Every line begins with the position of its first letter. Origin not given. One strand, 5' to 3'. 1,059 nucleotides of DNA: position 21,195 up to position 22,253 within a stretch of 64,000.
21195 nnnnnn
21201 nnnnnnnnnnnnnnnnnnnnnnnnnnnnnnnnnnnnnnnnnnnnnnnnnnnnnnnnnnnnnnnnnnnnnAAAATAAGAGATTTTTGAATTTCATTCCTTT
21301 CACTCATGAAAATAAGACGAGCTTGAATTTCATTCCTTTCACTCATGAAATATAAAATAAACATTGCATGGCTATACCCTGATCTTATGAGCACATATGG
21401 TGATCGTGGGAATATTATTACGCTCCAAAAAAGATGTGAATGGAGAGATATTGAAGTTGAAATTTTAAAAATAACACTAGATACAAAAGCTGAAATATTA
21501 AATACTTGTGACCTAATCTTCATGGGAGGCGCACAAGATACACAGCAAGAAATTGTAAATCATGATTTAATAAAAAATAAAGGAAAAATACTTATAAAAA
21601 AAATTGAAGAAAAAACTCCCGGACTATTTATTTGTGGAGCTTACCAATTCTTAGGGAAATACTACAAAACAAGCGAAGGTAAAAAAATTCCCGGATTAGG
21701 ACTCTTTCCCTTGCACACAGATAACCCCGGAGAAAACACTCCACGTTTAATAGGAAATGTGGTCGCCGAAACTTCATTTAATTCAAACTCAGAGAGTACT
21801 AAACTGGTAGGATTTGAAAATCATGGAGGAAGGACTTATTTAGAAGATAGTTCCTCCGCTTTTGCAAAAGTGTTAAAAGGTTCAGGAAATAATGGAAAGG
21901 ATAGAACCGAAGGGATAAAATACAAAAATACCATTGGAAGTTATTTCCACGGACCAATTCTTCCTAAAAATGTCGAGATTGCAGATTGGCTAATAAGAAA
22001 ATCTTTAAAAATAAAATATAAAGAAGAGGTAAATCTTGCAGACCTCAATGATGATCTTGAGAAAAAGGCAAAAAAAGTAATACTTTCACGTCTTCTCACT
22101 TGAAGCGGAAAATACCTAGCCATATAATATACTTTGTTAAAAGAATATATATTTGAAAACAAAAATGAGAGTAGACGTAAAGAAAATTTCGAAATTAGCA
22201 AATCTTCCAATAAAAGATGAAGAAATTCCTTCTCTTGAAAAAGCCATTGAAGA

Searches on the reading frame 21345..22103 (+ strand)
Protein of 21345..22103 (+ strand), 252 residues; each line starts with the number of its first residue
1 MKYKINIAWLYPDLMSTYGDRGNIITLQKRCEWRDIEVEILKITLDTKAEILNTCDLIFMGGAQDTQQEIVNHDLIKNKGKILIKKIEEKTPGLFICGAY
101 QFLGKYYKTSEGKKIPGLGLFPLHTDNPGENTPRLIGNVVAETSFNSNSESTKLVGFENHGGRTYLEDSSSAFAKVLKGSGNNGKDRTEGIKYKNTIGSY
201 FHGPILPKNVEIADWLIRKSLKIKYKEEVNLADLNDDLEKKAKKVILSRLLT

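Call 61: search_protein_families(library=pfam, proteins=[window:21345-22103:+], max_evalue=0.0001)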
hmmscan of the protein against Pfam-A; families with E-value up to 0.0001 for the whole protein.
window:21345-22103:+ (252 aa): 1 family
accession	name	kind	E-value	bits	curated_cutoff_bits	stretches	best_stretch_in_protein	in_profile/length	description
PF07685.20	GATase_3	-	2.3e-36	125.7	27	1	6-209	1-195/196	CobB/CobQ-like glutamine amidotransferase domain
